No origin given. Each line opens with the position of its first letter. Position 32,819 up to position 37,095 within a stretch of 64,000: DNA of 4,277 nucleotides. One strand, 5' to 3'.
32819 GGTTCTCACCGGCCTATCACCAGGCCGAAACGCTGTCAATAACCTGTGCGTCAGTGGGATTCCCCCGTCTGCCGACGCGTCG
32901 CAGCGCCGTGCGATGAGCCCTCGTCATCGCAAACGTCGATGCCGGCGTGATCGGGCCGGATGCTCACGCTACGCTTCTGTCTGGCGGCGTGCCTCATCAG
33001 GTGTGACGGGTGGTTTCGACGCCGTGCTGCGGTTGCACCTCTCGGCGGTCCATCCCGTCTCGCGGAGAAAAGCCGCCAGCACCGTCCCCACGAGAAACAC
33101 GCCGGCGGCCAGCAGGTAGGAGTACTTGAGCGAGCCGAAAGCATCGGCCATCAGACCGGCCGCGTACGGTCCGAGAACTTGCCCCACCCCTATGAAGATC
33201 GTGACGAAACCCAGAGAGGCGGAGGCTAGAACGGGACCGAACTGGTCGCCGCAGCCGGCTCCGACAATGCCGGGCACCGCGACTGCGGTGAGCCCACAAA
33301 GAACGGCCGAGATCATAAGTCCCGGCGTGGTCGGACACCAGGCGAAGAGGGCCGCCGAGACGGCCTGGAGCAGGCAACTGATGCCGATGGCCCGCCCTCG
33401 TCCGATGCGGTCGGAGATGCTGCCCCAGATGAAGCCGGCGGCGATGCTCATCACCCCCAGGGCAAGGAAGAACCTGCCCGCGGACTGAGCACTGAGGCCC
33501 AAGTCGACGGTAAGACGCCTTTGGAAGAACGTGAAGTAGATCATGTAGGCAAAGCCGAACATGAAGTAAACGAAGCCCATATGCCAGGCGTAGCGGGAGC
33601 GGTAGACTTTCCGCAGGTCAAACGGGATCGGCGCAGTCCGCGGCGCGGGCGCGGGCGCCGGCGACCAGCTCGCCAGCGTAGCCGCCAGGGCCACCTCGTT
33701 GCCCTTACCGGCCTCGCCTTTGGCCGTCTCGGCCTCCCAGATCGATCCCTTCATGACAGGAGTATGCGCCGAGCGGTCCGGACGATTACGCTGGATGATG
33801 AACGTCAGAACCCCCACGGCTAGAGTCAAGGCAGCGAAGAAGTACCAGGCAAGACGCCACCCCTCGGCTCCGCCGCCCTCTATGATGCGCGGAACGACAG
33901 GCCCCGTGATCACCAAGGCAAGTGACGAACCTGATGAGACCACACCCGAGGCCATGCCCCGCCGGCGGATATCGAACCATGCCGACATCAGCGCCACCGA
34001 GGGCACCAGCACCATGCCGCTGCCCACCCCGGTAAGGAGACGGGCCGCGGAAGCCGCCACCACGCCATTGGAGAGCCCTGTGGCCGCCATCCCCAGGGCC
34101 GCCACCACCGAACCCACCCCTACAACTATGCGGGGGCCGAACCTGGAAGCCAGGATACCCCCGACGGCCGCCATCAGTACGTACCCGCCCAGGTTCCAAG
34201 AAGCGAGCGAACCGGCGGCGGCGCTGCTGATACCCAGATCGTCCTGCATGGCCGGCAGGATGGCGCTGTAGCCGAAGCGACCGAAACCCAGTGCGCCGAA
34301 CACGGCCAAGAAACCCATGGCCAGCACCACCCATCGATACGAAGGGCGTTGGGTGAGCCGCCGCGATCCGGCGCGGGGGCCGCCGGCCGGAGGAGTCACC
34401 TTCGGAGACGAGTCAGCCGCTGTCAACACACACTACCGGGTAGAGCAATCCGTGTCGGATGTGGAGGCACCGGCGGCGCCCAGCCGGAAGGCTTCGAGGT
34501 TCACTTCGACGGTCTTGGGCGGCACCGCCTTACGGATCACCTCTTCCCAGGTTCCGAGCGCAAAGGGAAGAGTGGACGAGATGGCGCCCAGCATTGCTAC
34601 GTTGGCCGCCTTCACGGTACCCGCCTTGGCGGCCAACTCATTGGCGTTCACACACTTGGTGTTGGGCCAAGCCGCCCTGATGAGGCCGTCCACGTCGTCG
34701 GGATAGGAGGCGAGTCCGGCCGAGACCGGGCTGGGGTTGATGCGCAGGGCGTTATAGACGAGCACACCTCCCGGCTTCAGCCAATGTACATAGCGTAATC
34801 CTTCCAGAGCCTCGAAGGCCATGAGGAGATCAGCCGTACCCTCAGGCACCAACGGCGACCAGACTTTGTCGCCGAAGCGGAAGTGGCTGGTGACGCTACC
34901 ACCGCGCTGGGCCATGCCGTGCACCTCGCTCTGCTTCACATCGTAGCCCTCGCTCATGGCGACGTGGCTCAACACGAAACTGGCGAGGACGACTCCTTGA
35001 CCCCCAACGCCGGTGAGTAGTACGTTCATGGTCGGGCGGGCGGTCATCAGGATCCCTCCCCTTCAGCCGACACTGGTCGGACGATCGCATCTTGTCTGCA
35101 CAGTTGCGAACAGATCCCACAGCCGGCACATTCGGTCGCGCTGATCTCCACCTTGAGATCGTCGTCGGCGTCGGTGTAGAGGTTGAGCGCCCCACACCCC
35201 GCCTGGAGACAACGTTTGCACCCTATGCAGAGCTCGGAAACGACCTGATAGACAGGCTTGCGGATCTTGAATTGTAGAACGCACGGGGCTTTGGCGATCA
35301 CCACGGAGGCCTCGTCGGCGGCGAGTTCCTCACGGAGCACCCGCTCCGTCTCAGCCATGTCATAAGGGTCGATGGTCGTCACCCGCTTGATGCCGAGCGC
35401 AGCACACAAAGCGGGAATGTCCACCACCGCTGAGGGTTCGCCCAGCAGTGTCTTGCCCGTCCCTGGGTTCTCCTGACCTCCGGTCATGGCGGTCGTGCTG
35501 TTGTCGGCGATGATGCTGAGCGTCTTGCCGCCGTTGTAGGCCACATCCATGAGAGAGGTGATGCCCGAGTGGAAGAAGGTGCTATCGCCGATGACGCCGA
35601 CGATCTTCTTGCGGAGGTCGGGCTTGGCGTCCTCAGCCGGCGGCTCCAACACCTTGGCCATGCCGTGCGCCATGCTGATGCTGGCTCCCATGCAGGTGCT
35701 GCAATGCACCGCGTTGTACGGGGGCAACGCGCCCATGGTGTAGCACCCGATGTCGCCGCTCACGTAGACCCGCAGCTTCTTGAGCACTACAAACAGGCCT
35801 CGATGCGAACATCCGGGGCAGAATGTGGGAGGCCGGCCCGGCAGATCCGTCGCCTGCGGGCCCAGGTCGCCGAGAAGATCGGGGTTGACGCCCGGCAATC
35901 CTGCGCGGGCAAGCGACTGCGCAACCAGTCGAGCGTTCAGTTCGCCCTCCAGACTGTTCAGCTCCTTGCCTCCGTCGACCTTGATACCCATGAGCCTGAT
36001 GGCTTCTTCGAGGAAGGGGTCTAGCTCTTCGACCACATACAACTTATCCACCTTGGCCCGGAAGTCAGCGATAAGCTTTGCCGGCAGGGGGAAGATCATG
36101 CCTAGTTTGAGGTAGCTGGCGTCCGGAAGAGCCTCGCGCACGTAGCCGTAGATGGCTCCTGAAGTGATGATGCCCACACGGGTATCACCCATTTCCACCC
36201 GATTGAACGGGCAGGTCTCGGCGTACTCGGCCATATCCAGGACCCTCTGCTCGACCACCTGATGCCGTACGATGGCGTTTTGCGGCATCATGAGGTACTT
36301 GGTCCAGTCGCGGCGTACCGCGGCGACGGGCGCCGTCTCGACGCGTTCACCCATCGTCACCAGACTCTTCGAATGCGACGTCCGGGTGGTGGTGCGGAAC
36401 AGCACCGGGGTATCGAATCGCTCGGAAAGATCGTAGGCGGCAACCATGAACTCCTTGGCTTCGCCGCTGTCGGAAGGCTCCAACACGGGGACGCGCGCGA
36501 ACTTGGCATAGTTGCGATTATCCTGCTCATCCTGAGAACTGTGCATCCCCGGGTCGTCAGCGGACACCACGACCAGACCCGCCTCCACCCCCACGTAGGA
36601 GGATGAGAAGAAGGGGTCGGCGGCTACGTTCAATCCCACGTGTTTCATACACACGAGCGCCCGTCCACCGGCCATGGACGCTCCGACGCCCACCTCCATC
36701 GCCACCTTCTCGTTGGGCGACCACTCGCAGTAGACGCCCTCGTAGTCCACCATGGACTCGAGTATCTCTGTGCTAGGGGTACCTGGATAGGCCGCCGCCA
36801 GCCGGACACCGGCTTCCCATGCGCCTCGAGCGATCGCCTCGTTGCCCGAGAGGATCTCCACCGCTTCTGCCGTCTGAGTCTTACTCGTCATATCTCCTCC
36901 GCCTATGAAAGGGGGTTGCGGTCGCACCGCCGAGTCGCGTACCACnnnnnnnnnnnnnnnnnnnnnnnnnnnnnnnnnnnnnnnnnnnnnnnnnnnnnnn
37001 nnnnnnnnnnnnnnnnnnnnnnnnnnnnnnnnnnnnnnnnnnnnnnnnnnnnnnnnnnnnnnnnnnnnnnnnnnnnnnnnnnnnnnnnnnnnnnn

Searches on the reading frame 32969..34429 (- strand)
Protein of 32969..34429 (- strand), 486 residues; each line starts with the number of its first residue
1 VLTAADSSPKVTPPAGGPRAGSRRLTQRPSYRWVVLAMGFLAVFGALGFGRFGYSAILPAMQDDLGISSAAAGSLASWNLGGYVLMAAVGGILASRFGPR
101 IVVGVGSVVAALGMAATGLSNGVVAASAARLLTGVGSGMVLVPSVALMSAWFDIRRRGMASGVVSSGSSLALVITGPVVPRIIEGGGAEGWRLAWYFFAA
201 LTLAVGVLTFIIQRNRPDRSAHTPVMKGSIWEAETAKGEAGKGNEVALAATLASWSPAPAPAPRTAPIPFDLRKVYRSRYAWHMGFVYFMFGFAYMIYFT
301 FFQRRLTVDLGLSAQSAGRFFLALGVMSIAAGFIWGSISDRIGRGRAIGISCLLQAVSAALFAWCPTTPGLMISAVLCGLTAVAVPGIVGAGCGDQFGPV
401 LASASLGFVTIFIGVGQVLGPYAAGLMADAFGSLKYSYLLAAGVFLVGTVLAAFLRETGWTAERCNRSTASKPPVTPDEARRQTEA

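Call 13: search_protein_families(library=pfam, proteins=[window:32969-34429:-], max_evalue=0.00001)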
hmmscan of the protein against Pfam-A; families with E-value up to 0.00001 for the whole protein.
window:32969-34429:- (486 aa): 2 families
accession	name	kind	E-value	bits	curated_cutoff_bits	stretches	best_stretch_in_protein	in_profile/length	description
PF07690.21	MFS_1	-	1.2e-47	163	33.4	2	44-328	5-251/347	Major Facilitator Superfamily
PF06779.20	MFS_4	-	1.7e-42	146.5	26.3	2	245-451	158-362/364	Uncharacterised MFS-type transporter YbfB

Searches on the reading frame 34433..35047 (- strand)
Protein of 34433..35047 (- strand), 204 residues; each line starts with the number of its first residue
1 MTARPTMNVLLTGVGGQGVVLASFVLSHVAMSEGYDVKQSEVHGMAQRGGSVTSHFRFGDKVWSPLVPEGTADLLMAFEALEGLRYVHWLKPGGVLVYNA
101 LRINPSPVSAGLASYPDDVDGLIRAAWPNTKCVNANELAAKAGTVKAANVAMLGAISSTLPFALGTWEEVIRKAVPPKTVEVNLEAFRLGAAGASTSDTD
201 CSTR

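Call 82: search_protein_families(library=pfam, proteins=[window:34433-35047:-], max_evalue=0.00001)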
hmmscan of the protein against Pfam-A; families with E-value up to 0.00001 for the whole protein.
window:34433-35047:- (204 aa): 1 family
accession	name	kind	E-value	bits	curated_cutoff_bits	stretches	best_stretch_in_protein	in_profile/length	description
PF01558.24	POR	-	2.3e-44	152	27.4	1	15-191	1-172/173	Pyruvate ferredoxin/flavodoxin oxidoreductase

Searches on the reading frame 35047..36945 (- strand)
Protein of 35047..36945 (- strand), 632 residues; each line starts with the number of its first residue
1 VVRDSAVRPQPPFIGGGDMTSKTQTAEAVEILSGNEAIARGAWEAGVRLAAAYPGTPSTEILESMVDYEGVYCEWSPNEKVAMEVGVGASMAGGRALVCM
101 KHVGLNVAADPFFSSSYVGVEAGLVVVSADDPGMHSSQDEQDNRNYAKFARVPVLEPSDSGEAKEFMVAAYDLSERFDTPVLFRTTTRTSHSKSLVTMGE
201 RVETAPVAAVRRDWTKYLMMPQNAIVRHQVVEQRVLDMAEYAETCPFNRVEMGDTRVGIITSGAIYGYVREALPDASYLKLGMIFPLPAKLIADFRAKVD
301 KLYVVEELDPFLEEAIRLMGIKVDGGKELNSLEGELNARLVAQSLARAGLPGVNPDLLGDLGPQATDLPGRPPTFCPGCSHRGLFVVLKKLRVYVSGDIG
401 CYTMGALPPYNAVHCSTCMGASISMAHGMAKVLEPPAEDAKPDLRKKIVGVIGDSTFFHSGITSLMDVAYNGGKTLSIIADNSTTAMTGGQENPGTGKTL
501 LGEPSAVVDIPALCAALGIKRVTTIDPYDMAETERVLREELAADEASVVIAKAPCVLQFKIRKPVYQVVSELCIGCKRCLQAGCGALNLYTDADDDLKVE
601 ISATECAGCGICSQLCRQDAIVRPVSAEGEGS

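Call 82: search_protein_families(library=pfam, proteins=[window:35047-36945:-], max_evalue=0.00001)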
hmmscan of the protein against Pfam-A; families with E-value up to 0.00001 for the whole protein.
window:35047-36945:- (632 aa): 2 families
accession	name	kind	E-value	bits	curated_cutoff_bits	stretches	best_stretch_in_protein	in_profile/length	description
PF02775.26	TPP_enzyme_C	-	1e-20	74.5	21.9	1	398-550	1-150/151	Thiamine pyrophosphate enzyme, C-terminal TPP binding domain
PF01855.24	POR_N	-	4.7e-11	43.3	27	1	41-235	2-207/231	Pyruvate flavodoxin/ferredoxin oxidoreductase, thiamine diP-bdg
